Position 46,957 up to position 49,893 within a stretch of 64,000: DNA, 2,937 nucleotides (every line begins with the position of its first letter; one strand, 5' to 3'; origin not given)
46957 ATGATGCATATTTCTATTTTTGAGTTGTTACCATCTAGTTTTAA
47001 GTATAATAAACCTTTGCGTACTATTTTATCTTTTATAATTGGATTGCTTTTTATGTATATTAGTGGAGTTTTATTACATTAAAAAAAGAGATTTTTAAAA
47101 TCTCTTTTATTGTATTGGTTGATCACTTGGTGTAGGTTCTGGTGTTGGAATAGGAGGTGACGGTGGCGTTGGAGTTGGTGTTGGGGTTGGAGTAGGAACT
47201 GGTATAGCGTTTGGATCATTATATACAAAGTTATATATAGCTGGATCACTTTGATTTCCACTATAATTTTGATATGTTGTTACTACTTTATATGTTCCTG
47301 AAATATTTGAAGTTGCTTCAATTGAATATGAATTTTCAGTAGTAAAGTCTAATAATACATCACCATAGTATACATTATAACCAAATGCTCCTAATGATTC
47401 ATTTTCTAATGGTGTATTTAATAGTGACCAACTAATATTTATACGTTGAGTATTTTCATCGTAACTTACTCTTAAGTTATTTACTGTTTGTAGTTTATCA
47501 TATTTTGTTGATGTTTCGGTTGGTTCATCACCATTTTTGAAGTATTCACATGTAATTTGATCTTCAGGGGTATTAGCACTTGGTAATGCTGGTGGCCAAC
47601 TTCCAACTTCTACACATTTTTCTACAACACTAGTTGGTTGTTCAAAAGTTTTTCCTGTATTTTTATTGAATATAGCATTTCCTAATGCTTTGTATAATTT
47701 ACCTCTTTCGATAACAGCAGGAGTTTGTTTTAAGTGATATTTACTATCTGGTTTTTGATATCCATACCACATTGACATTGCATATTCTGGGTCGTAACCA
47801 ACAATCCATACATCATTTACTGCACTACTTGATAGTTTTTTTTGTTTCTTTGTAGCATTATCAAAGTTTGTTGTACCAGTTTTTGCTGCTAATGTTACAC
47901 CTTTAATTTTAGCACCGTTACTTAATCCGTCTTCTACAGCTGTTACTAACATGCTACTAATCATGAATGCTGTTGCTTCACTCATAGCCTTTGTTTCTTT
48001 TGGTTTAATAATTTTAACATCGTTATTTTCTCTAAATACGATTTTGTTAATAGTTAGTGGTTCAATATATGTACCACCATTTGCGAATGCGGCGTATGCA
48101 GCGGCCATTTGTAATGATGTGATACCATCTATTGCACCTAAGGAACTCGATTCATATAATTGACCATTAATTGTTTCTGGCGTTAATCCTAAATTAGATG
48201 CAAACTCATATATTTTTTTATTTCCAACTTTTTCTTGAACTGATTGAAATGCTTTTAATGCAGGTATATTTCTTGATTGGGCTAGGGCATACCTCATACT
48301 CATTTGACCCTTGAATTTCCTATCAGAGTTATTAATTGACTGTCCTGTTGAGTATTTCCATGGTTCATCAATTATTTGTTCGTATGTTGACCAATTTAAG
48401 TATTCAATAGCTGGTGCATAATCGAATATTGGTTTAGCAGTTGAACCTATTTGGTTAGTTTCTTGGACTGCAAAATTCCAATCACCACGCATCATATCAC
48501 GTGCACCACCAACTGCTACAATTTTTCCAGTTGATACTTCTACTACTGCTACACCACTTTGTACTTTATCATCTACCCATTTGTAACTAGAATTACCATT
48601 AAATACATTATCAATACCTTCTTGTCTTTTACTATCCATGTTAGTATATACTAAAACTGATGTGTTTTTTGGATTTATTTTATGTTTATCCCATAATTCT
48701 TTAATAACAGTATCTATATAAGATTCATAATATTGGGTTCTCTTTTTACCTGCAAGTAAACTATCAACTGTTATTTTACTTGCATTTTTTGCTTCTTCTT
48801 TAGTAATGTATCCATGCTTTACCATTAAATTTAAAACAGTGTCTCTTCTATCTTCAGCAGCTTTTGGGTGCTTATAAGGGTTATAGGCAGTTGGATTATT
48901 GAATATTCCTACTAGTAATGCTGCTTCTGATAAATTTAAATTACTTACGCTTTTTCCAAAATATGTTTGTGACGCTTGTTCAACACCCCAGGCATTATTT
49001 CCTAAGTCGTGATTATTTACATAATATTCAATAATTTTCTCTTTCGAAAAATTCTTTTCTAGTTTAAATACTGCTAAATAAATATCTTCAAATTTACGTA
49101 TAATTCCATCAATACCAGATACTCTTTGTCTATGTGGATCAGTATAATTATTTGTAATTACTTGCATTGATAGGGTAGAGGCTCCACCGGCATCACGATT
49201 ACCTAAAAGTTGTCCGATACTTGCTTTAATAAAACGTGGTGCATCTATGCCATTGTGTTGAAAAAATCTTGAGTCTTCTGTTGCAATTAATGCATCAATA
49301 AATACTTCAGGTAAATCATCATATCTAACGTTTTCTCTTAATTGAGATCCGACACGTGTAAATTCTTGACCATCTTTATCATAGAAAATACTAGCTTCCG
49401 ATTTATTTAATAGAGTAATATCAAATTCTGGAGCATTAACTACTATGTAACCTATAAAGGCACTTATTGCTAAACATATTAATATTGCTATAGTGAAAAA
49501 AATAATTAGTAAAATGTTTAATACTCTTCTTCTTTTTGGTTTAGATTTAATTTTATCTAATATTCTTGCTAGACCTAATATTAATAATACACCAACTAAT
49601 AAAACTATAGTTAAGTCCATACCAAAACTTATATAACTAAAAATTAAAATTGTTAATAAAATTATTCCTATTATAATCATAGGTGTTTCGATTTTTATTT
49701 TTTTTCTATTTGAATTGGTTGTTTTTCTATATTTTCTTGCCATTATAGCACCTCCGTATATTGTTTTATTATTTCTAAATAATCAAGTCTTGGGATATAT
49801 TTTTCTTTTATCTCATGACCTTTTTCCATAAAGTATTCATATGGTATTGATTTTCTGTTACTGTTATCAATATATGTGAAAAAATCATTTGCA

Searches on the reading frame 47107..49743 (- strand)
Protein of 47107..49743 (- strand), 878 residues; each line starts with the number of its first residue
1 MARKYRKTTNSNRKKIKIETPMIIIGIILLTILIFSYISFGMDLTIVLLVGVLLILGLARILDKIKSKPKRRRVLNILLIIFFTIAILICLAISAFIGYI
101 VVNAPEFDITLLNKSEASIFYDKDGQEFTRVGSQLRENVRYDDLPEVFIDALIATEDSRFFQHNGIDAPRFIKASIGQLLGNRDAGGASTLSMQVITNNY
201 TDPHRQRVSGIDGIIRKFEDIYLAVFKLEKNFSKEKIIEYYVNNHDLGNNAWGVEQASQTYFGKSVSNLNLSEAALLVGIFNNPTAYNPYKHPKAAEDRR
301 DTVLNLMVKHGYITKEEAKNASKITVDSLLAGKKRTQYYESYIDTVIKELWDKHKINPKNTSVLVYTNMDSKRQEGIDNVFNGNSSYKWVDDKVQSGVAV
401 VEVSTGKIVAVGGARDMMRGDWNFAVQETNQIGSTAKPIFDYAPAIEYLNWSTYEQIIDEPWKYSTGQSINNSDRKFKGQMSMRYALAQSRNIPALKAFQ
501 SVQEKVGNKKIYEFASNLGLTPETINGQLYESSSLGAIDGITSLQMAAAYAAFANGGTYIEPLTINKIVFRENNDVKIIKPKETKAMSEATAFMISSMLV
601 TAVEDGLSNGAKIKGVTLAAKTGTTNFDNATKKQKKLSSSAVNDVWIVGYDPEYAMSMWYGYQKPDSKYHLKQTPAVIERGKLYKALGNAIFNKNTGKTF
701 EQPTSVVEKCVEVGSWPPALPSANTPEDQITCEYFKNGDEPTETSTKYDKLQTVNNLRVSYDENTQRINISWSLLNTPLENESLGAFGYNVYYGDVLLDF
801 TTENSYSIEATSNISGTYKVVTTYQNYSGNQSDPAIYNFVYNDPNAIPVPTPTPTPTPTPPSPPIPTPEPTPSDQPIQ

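Call 15: search_protein_families(library=ncbifam, proteins=[window:47107-49743:-], max_evalue=0.00001)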
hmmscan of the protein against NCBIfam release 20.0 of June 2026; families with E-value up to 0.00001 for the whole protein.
window:47107-49743:- (878 aa): 15 families
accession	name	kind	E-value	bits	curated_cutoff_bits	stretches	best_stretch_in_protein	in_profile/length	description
TIGR02074.1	PBP_1a_fam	subfamily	5.6e-138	461.1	508.75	1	136-670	2-514/535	PBP1A family penicillin-binding protein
NF038272.1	strep_PBP1A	exception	6.9e-127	424.4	1075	1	71-707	4-646/658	penicillin-binding protein PBP1A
NF038276.1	strep_PBP2A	exception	7.2e-95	318.7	1100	1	70-707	35-652/716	penicillin-binding protein PBP2A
NF051885.1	tranpepglycosPbpC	equivalog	1.3e-81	275.1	900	1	68-663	3-568/632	multimodular transpeptidase-transglycosylase PbpC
TIGR02071.1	PBP_1b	equivalog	4e-73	246.8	717.75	1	136-629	147-637/729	penicillin-binding protein 1B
TIGR02073.1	PBP_1c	equivalog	1.1e-70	239.2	494.2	1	133-729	30-576/728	penicillin-binding protein 1C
NF008643.0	PRK11636.1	equivalog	1.3e-56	192.3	1263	2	78-381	7-303/850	peptidoglycan glycosyltransferase/peptidoglycan DD-transpeptidase MrcA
NF011423.0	PRK14850.1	equivalog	3.1e-56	191.2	1275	1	138-629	159-646/764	penicillin-binding protein 1b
NF007061.0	PRK09506.1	equivalog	1.4e-55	188.6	1120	1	136-646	211-718/825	bifunctional glycosyl transferase/transpeptidase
NF038274.1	strep_PBP1B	exception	3.8e-47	161.1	1225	2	77-321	22-273/745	penicillin-binding protein PBP1B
NF008414.0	PRK11240.1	equivalog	8.8e-42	143.1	1121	1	105-673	30-547/774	peptidoglycan glycosyltransferase PbpC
TIGR02070.1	mono_pep_trsgly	equivalog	1.7e-26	93.1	182.65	1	135-309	53-220/224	monofunctional biosynthetic peptidoglycan transglycosylase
NF010008.0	PRK13481.1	equivalog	1.3e-22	80.4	270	1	67-321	32-263/269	glycosyltransferase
TIGR03423.1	pbp2_mrdA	equivalog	2.3e-16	59.5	455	1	541-653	437-558/593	penicillin-binding protein 2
TIGR02214.1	spoVD_pbp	equivalog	6e-11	41.4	688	1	533-626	400-495/636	stage V sporulation protein D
